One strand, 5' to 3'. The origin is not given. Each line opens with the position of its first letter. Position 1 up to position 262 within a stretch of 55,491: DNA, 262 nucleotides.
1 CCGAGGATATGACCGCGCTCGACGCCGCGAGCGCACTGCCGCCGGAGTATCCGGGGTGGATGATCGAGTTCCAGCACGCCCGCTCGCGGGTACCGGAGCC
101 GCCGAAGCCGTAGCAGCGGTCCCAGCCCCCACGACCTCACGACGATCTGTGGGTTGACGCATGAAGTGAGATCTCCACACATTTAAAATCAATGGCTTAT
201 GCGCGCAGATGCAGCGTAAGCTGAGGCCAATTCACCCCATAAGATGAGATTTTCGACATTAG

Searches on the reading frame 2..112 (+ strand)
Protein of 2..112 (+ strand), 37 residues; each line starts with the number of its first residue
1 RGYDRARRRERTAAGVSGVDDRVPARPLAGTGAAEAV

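Call 5: search_protein_families(library=pfam, proteins=[window:2-112:+], max_evalue=0.01)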
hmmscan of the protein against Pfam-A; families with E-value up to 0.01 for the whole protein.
window:2-112:+ (37 aa): 0 families
